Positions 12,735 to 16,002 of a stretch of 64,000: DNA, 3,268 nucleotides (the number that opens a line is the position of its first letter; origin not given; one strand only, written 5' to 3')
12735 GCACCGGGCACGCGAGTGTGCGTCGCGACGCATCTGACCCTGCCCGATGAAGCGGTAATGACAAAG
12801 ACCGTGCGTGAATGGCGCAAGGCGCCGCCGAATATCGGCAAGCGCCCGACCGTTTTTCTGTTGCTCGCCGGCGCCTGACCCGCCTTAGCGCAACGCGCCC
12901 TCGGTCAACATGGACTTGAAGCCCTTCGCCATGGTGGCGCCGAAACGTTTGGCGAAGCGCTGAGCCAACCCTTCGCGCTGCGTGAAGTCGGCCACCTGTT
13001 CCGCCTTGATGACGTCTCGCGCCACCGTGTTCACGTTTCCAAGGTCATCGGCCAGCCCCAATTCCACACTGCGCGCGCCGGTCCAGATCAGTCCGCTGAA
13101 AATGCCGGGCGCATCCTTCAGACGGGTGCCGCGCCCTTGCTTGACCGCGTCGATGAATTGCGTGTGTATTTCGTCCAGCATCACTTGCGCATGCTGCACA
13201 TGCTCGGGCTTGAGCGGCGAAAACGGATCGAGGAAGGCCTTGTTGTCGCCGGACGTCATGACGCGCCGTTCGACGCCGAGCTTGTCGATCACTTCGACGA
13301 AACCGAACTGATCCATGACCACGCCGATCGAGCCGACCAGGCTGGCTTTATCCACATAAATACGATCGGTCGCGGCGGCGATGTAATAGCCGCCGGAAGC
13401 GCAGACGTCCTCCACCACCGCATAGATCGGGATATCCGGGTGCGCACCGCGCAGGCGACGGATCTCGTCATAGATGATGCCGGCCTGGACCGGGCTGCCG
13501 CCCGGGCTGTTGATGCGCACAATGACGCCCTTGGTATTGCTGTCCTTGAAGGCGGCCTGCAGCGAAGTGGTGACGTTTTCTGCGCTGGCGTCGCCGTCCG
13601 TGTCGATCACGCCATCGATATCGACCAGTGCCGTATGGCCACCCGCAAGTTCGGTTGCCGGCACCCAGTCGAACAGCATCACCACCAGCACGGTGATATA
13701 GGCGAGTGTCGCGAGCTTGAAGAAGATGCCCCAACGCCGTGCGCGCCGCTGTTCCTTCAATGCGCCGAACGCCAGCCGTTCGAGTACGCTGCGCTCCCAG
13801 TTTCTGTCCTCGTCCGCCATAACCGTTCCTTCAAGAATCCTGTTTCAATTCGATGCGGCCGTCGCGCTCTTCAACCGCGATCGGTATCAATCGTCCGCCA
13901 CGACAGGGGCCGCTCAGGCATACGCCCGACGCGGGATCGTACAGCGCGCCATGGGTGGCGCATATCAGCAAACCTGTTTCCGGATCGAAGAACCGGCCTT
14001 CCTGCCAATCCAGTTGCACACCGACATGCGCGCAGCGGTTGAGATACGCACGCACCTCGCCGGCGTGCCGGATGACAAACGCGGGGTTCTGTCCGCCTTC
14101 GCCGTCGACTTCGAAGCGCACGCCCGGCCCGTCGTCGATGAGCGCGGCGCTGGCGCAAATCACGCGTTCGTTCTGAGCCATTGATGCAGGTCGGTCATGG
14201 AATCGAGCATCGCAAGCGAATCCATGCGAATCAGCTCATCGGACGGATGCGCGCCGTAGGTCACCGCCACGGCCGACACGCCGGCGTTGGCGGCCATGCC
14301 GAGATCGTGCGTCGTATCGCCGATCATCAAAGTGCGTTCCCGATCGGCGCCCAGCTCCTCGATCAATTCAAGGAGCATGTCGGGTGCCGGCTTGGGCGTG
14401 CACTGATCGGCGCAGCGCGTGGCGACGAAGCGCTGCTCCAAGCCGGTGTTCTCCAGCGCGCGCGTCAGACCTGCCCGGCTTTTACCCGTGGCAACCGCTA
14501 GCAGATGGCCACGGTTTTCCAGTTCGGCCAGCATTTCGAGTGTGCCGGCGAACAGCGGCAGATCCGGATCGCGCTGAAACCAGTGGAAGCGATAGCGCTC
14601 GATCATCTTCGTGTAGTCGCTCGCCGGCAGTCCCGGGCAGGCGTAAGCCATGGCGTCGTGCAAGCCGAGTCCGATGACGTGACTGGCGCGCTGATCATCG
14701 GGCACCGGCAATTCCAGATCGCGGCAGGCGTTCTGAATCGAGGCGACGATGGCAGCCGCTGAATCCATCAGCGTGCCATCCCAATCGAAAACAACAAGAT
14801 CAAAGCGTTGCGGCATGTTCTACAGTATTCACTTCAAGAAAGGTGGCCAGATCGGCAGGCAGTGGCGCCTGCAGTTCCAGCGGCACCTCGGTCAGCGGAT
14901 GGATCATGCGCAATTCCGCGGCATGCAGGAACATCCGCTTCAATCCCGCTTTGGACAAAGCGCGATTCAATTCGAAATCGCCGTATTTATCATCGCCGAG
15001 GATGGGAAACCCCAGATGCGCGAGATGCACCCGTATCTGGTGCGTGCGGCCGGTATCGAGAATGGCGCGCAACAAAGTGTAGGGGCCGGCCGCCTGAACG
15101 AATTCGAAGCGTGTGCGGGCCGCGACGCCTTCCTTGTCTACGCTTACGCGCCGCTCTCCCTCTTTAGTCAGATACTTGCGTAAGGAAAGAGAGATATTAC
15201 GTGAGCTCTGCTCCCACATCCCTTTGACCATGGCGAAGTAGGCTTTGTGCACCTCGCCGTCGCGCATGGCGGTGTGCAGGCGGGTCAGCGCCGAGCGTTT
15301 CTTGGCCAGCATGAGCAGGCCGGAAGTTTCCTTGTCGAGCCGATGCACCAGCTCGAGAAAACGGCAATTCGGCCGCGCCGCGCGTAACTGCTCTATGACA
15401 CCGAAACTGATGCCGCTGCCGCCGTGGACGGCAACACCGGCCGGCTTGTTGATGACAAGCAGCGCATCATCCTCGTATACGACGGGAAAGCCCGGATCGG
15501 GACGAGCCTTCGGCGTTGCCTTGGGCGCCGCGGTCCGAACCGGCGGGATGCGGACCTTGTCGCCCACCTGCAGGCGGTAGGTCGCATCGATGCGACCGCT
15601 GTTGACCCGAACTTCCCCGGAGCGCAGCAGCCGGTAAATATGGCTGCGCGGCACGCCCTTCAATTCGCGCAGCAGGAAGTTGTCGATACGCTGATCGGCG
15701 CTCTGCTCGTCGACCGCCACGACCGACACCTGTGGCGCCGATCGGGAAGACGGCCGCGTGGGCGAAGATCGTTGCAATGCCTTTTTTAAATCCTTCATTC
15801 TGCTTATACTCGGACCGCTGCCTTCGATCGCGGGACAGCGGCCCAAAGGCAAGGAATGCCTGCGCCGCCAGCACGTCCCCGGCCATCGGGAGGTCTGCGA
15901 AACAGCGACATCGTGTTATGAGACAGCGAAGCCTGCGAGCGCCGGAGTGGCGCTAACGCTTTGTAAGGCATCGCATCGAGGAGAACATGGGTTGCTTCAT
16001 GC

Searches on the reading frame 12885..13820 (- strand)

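Call 59: search_protein_families(library=pfam, proteins=[window:12885-13820:-], max_evalue=0.00001)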
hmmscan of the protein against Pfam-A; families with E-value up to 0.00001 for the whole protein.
window:12885-13820:- (311 aa): 2 families
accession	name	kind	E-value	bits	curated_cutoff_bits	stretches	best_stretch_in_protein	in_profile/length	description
PF01343.23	Peptidase_S49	-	3.3e-35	121.8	24.9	1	129-274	6-151/154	Peptidase family S49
PF25145.1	NfeD1b_N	-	2.4e-07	31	40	1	83-169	19-99/189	NfeD1b, N-terminal domain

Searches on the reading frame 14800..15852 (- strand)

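Call 59: search_protein_families(library=pfam, proteins=[window:14800-15852:-], max_evalue=0.00001)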
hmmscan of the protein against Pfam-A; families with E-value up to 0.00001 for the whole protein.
window:14800-15852:- (350 aa): 2 families
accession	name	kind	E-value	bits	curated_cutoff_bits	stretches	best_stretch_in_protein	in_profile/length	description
PF00849.27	PseudoU_synth_2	-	3.4e-28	99.2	26.8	1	131-279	2-152/152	RNA pseudouridylate synthase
PF01479.30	S4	-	1.6e-08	34.6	22.8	1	54-100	1-48/48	S4 domain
